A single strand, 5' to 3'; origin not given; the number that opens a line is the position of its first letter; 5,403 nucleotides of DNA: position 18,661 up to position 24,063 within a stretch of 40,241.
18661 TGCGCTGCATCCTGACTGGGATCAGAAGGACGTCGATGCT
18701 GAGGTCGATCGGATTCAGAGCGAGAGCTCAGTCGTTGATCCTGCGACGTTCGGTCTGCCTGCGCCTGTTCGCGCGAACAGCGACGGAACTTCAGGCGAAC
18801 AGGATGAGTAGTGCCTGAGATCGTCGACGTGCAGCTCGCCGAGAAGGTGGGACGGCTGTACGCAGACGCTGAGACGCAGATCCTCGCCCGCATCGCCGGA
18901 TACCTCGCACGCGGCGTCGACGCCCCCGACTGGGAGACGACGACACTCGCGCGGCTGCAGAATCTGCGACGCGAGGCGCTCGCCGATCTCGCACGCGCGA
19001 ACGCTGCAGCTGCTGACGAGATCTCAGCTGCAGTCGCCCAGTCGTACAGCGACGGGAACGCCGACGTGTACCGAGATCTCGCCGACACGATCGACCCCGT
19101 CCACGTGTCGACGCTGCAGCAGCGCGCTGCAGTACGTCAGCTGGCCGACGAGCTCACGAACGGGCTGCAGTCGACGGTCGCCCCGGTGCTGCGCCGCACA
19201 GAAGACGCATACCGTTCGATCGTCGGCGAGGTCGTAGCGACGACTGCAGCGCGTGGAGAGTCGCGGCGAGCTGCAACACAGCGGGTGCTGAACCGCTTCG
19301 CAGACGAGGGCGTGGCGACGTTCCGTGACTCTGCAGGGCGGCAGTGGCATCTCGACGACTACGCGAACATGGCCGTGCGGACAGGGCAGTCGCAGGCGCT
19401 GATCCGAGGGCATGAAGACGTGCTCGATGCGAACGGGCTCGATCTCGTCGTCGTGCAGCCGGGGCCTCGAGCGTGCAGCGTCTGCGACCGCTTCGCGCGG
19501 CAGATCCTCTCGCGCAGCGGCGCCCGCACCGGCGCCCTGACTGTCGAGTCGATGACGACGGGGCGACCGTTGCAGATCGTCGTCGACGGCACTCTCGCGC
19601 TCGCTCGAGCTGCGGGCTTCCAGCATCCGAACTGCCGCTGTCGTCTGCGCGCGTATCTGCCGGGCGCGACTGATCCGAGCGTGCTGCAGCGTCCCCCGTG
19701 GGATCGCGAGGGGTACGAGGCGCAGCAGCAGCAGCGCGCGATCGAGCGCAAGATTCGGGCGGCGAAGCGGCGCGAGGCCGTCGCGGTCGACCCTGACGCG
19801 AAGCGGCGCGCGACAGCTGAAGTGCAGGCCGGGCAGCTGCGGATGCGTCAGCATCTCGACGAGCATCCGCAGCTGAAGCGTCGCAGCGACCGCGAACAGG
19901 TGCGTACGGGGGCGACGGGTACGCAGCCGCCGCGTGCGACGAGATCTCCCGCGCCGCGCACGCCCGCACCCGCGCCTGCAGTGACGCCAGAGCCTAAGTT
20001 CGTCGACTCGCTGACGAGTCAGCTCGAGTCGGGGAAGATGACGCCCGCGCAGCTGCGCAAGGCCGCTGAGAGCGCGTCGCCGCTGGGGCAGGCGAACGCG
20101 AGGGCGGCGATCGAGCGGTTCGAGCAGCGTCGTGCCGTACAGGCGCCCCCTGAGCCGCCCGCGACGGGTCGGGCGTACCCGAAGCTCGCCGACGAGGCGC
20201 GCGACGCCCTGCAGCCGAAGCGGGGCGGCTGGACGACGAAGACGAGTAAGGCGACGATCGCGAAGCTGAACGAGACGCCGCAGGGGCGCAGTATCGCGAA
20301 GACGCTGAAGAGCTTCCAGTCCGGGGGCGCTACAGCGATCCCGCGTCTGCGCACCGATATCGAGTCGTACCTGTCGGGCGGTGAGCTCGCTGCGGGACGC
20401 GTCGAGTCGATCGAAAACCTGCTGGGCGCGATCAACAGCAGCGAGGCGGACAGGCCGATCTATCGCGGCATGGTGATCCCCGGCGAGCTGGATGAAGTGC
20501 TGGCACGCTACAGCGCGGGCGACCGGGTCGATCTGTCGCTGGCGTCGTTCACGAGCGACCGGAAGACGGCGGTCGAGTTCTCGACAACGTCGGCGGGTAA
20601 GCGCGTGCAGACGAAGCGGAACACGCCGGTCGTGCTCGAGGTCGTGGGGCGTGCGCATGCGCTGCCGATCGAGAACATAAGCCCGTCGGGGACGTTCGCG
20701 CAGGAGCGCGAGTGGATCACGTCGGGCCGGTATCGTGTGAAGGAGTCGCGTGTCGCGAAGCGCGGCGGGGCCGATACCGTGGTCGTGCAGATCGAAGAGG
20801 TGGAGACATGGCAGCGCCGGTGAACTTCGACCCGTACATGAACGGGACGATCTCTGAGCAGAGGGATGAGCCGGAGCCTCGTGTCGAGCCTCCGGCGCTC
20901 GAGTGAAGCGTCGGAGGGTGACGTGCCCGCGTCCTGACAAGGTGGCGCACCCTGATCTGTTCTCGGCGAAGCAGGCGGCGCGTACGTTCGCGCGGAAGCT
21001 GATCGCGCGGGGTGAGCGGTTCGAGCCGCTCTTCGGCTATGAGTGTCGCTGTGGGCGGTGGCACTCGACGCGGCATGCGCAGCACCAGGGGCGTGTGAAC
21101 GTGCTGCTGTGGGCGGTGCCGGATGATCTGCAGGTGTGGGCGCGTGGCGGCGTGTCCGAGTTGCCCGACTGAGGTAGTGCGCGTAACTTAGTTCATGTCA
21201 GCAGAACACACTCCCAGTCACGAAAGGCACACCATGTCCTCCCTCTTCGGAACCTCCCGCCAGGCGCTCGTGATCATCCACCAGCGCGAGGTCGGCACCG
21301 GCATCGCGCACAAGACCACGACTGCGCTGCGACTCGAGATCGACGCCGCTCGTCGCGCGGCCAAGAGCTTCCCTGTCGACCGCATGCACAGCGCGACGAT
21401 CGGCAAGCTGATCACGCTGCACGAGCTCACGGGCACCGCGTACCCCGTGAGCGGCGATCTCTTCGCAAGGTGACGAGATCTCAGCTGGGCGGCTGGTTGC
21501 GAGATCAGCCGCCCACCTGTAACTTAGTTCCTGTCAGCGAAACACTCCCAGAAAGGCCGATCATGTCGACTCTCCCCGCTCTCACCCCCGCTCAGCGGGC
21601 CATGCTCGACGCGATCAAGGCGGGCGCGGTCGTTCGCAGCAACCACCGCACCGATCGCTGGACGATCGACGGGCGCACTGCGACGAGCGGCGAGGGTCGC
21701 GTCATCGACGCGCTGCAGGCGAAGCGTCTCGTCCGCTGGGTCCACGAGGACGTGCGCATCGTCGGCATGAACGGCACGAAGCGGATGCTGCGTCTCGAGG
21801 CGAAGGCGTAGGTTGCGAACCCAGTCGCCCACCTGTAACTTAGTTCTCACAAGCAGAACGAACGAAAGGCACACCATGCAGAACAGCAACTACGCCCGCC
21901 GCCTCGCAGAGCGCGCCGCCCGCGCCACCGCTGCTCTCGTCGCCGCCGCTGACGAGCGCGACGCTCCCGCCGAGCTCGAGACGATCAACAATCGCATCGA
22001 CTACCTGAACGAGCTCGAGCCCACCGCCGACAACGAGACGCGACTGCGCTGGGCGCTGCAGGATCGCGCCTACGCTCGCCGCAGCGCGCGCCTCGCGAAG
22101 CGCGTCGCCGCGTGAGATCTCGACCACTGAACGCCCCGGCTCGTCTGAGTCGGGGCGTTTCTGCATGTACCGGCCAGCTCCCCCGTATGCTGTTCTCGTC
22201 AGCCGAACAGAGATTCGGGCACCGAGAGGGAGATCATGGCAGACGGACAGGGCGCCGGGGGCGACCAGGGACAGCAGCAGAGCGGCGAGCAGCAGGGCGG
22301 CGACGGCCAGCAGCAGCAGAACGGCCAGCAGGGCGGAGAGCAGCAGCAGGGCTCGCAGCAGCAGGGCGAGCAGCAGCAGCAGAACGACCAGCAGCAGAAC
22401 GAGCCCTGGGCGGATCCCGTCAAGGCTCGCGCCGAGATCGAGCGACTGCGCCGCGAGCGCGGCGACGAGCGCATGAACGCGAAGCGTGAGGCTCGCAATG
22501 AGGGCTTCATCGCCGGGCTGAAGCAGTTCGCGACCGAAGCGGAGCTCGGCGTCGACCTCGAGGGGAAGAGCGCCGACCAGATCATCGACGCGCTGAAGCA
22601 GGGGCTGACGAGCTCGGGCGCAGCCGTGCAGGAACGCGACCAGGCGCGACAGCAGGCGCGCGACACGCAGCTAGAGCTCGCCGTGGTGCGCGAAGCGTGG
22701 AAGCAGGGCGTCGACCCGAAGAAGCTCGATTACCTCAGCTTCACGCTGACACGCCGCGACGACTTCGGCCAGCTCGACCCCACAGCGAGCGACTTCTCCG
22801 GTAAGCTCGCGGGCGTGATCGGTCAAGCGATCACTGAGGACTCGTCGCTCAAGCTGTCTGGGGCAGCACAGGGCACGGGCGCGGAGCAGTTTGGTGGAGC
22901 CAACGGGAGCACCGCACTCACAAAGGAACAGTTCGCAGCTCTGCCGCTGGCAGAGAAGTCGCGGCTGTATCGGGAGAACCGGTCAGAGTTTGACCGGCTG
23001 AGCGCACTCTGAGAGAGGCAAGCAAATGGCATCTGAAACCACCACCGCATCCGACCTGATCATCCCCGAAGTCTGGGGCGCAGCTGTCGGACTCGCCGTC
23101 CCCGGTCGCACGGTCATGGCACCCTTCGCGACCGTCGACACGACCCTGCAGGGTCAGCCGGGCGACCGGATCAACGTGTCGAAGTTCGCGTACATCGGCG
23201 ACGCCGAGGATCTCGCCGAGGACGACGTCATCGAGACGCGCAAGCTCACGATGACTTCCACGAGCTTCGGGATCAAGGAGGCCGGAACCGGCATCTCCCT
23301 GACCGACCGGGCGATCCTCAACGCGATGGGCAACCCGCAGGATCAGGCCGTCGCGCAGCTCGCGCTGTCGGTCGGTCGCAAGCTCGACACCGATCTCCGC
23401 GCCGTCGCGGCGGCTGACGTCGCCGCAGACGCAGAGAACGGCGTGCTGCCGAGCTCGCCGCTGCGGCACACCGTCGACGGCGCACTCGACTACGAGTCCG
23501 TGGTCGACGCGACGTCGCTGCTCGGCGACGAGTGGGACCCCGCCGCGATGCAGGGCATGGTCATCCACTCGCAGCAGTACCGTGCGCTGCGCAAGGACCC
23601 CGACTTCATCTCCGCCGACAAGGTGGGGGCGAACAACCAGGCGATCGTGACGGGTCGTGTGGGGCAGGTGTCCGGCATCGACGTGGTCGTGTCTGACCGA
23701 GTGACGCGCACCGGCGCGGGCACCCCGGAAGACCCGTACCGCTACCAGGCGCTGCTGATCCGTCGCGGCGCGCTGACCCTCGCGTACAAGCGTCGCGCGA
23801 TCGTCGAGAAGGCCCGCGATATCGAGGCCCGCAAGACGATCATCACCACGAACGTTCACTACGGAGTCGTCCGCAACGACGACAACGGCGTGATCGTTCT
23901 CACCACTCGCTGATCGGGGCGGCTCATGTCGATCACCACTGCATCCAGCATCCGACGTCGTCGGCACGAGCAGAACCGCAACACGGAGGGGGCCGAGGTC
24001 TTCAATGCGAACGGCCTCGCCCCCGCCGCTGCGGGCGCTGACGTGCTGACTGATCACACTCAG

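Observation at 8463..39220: Reiterated near-identical promoter family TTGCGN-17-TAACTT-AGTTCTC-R (9-10 copies, all on the + strand)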

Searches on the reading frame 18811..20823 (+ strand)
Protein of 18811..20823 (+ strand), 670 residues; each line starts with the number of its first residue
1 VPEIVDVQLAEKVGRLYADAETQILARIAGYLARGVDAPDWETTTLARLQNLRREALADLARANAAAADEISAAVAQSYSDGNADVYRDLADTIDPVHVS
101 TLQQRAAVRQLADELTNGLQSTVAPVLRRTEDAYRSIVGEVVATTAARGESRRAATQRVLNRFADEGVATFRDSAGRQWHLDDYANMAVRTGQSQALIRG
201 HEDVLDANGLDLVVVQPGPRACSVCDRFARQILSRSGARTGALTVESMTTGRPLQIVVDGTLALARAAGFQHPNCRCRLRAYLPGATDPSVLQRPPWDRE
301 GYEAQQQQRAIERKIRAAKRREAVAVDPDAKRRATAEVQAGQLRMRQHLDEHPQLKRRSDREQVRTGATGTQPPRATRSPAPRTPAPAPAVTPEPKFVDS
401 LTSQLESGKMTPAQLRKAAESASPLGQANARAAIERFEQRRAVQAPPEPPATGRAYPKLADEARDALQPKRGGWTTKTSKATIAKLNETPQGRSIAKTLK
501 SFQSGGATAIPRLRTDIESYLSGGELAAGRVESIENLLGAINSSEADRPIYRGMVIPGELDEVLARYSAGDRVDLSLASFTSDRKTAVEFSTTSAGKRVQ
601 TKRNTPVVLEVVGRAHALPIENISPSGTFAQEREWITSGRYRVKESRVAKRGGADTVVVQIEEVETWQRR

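Call 33: search_protein_families(library=pfam, proteins=[window:18811-20823:+], max_evalue=0.01)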
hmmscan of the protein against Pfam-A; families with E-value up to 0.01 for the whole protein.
window:18811-20823:+ (670 aa): 1 family
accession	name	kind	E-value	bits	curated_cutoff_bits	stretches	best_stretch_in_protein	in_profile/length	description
PF06152.16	Phage_min_cap2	-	3.5e-49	168.1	26.3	1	8-350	8-366/366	Phage minor capsid protein 2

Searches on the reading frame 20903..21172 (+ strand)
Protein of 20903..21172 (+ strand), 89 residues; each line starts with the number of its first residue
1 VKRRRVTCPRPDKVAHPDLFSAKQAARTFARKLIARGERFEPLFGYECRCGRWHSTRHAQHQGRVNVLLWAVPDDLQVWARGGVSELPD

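Call 12: search_protein_families(library=phrogs, proteins=[window:20903-21172:+], max_evalue=0.01)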
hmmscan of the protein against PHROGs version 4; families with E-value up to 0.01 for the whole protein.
window:20903-21172:+ (89 aa): 3 families
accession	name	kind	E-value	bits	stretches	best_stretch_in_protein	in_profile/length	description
phrog_3424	-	unknown function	1.9e-05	25.8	1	4-62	5-68/95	-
phrog_16009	-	unknown function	0.00062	21.4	1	4-56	21-72/84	-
phrog_15216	-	unknown function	0.0056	17.7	1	13-62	18-66/78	-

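Call 56: search_protein_families(library=pfam, proteins=[window:20903-21172:+], max_evalue=0.01)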
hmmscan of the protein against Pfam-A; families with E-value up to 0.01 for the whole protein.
window:20903-21172:+ (89 aa): 0 families

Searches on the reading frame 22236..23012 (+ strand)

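Call 12: search_protein_families(library=phrogs, proteins=[window:22236-23012:+], max_evalue=0.01)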
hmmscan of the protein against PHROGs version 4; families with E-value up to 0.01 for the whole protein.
window:22236-23012:+ (258 aa): 3 families
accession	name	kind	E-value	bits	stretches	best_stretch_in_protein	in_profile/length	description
phrog_8952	-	unknown function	6e-20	73.1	1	6-235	33-251/261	-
phrog_15186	-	unknown function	6.7e-11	44.1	1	32-232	64-246/270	-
phrog_22063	-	unknown function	1.1e-08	36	1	20-256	43-261/263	-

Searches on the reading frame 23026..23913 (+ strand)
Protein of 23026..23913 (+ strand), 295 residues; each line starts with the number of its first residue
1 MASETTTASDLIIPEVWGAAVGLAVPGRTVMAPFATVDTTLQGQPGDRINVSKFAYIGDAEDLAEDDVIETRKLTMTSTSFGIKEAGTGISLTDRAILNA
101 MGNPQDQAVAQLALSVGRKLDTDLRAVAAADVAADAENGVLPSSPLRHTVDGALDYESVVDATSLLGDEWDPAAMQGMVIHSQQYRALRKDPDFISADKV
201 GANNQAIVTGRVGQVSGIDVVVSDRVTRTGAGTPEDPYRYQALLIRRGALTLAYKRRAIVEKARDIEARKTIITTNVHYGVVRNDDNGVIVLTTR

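Call 12: search_protein_families(library=phrogs, proteins=[window:23026-23913:+], max_evalue=0.01)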
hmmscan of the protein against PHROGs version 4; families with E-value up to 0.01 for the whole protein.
window:23026-23913:+ (295 aa): 10 families
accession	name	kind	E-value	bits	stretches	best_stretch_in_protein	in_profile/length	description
phrog_544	-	head and packaging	2.4e-53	182.4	1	1-293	1-272/282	major head protein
phrog_30620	-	unknown function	1.8e-27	97.3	1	3-129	4-130/184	-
phrog_267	-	head and packaging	1.1e-13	52.1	1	5-293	29-324/410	major head protein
phrog_1357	-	head and packaging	6.2e-09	36.3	1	2-251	22-291/356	major head protein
phrog_247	-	head and packaging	2.9e-08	34.3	1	4-257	4-262/351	major head protein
phrog_283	-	head and packaging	4.7e-08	33.8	1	106-233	104-224/385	major head protein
phrog_3437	-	head and packaging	1.7e-07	31.8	1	84-292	80-289/294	major head protein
phrog_1650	-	head and packaging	7.4e-05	23.2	1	58-228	71-241/300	major head protein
phrog_617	-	head and packaging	0.00019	21.5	1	28-227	367-559/626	major head protein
phrog_334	-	head and packaging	0.0031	17.6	1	178-281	227-354/381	major head protein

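Call 17: find_related_loci(query=window:23026-23913:+, collection=viral_contigs, flank=10000)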
Query window:23026-23913:+ (295 aa) in viral_contigs; peptide patterns used: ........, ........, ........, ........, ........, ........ (x = any residue, [..] = any of these).
33 stretches matched a pattern; 28 encode a relative of the query (tblastn E <= 1e-3); 28 distinct loci.
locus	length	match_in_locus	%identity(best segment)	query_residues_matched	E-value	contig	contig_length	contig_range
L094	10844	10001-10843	61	1-277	3e-97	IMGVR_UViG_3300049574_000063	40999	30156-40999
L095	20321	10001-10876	49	6-294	8e-77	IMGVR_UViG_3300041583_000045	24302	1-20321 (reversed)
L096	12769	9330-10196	46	6-294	2e-71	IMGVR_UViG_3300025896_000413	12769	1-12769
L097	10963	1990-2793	37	1-290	4e-48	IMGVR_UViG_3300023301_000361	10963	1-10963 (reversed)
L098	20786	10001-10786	35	6-290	1e-45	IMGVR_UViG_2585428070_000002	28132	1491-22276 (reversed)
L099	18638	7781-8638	34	6-293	6e-44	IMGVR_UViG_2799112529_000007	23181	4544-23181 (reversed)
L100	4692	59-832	35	6-285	7e-43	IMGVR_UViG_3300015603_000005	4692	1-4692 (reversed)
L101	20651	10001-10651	39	1-232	6e-41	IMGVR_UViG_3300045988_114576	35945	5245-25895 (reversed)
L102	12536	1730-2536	33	1-290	4e-40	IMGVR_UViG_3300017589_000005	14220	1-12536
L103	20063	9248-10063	31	3-294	7e-36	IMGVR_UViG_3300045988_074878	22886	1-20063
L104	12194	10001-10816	30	3-294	6e-36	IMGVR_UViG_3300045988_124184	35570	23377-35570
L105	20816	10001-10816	31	3-294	6e-36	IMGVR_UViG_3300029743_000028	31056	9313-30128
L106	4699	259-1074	31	3-294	6e-36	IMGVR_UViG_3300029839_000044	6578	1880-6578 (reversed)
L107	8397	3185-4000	31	3-294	6e-36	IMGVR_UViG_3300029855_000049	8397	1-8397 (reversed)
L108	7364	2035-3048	28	6-295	2e-32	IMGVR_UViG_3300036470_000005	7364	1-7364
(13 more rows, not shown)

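Call 22: find_homologous_proteins(query=window:23026-23913:+, max_evalue=1e-30)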
Query window:23026-23913:+ (295 aa): 119 proteins with E <= 1e-30 among 8000 candidates.
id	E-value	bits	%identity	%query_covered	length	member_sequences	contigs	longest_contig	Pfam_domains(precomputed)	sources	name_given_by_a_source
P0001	5.1e-184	628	100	100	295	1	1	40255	PF25209.3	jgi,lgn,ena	-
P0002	2.0e-144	498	79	100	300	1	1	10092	PF25209.3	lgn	-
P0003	7.6e-126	437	73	100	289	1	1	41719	PF25209.3,PF20036.6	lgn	-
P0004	1.1e-123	430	71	100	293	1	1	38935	PF25209.3,PF20036.6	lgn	-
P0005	1.1e-121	424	67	100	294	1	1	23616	PF25209.3,PF20036.6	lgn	-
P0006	1.6e-114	400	68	100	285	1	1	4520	PF25209.3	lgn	-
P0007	3.5e-100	353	57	100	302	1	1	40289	PF25209.3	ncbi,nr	ncbi:major capsid protein [Curtobacterium phage Parvaparticeps]|nr:major capsid protein [Curtobacter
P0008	1.1e-88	315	55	100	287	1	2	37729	PF25209.3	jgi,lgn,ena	jgi:N4-gp56 family major capsid protein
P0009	8.9e-85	303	52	100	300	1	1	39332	PF25209.3,PF19821.6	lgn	-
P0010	1.0e-83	299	53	100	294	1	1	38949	PF25209.3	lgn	-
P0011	2.2e-83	298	51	100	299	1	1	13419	PF25209.3,PF19821.6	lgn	-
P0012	3.4e-83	297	54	100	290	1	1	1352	PF25209.3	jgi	jgi:N4-gp56 family major capsid protein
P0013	2.5e-82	295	51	100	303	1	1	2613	PF25209.3,PF19821.6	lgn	-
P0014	2.2e-81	291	54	100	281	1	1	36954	PF25209.3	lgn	-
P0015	2.9e-81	291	51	100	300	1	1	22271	PF25209.3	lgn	-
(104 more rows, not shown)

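Call 23: find_encoding_contigs(protein=P0003, flank=10000, max_places=2)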
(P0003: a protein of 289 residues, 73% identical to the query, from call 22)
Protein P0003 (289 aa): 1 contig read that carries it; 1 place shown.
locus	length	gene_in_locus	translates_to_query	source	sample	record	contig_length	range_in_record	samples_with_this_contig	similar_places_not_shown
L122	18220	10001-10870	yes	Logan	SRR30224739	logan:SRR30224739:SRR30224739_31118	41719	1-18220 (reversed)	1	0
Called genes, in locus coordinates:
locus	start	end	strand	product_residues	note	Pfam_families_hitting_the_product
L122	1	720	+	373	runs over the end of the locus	PF00709:Adenylsucc_synt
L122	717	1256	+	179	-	-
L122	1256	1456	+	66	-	-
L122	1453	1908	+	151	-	PF22769:DCD, PF00692:dUTPase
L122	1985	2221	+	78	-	-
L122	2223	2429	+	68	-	-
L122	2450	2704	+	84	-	-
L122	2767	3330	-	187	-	-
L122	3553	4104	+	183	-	PF13936:HTH_38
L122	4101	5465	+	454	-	PF03237:Terminase_6N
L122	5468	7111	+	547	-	PF05133:SPP1_portal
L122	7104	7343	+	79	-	-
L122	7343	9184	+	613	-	PF06152:Phage_min_cap2, PF03496:ADPrib_exo_Tox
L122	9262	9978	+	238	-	-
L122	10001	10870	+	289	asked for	PF20036:Gp13-like (weak), PF25209:Phage_capsid_4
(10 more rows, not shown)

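Call 24: find_encoding_contigs(protein=P0004, flank=10000, max_places=2)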
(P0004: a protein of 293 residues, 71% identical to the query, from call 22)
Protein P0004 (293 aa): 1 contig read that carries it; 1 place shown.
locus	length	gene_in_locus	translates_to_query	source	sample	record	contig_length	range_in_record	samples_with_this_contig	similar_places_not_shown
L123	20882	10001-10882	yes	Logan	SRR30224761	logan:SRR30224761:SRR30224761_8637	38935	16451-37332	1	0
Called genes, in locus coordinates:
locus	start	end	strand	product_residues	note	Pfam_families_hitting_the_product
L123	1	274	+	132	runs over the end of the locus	-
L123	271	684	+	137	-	-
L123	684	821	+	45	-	-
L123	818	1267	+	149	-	-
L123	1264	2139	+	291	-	-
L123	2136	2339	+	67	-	-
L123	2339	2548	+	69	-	-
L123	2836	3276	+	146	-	-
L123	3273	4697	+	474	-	PF03237:Terminase_6N, PF04466:Terminase_3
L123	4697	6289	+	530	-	PF05133:SPP1_portal (faint)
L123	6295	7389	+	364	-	PF06152:Phage_min_cap2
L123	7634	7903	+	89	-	-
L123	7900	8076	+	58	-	-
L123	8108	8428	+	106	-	-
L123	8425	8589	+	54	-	-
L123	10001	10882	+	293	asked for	PF20036:Gp13-like, PF25209:Phage_capsid_4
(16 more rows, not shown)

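Call 25: find_encoding_contigs(protein=P0002, flank=10000, max_places=2)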
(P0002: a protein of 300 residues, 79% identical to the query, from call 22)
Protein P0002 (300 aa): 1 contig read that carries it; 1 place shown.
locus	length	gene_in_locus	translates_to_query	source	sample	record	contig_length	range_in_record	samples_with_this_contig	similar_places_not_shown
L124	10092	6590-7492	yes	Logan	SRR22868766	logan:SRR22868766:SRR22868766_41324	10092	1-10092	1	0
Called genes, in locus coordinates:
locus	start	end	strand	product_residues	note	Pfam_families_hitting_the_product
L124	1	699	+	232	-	?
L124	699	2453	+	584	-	PF05133:SPP1_portal (weak)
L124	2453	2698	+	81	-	-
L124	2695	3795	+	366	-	PF06152:Phage_min_cap2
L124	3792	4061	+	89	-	-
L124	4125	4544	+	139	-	-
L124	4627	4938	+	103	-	-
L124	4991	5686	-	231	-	PF00112:Peptidase_C1 (weak)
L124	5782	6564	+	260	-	-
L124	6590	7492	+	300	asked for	PF25209:Phage_capsid_4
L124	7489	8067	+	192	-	-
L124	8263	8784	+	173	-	-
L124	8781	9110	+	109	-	-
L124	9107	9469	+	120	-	-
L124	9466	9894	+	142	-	PF12691:Phage_tail_terminator_6 (weak)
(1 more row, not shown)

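Call 37: search_dna_similar(query=window:23026-23913:+, collection=phages, mode=protein, max_rows=40)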
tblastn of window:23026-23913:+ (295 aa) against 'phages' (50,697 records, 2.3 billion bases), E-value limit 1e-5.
Records with a match: 377; places in all: 378; records where one place covers at least 80% of the query: 371.
Best place of each record, by identity: <60% 377.
By first word of the organism name: Streptococcus 86; Enterococcus 79; Staphylococcus 61; Clostridium 32; Microbacterium 30; Streptomyces 26; Listeria 20; Lactococcus 14; Bacillus 5; Bacteriophage 5; and 11 more.
By host as written in the record: Clostridium sporogenes ATCC-15579 30; - 25; Enterococcus faecalis 21; Microbacterium foliorum NRRL B-24224 20; Staphylococcus aureus 17; Streptomyces sanglieri UNT16F27A 16; Enterococcus faecalis ATCC 29212 12; Enterococcus sp. 10; and 130 more.
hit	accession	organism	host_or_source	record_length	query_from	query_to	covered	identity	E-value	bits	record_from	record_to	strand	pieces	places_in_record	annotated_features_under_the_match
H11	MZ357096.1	Curtobacterium phage Parvaparticeps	Curtobacterium sp.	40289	1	294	100%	56.3%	1e-101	331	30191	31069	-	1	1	major capsid protein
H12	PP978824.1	Microbacterium phage Bush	Microbacterium foliorum NRRL B-24224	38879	6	295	98%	50.0%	3e-73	249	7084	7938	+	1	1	13: major capsid protein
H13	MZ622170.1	Microbacterium phage Blett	Microbacterium foliorum NRRL B-24224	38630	6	292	97%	49.7%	6e-73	248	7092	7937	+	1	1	13: major capsid protein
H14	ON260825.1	Microbacterium phage Antuna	Microbacterium foliorum NRRL B-24224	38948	6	292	97%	49.7%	1e-72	248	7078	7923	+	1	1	13: major capsid protein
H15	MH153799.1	Microbacterium phage Appa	Microbacterium foliorum NRRL B-24224 SEA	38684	6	292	97%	49.7%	1e-72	248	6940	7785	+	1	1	12: major capsid protein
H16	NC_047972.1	Microbacterium phage Appa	Microbacterium foliorum NRRL B-24224 SEA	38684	6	292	97%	49.7%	1e-72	248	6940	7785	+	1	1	12: major head protein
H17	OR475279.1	Microbacterium phage Dropshot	Microbacterium foliorum NRRL B-24224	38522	6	292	97%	49.7%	1e-72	247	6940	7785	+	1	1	12: major capsid protein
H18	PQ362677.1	Microbacterium phage MenE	Microbacterium foliorum NRRL B-24224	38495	6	292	97%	49.3%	1e-71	245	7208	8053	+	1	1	13: major capsid protein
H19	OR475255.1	Microbacterium phage Phonegingi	Microbacterium foliorum NRRL B-24224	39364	6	292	97%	49.0%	1e-71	244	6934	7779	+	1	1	12: major capsid protein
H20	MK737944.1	Microbacterium phage Warren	Microbacterium foliorum NRRL B-24224 SEA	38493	6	294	98%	48.5%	8e-72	245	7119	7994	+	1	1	13: major capsid protein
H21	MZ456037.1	Microbacterium phage Pickles13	Microbacterium foliorum NRRL B-24224 SEA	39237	6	294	98%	48.3%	2e-71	244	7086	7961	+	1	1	12: major capsid protein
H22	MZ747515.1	Microbacterium phage SBlackberry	Microbacterium foliorum NRRL B-24224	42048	2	294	99%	47.1%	2e-68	236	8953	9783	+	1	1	10: major capsid protein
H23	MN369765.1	Microbacterium phage Zanella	Microbacterium foliorum NRRL B-24224 SEA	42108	2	294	99%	47.1%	2e-68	236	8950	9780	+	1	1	10: major capsid protein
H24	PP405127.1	Microbacterium phage Jera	Microbacterium foliorum NRRL B-24224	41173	2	294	99%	47.1%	1e-67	233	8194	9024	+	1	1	11: major capsid protein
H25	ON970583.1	Microbacterium phage TurboVicky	Microbacterium foliorum NRRL B-24224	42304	2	294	99%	46.3%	2e-69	238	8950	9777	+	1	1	10: major capsid protein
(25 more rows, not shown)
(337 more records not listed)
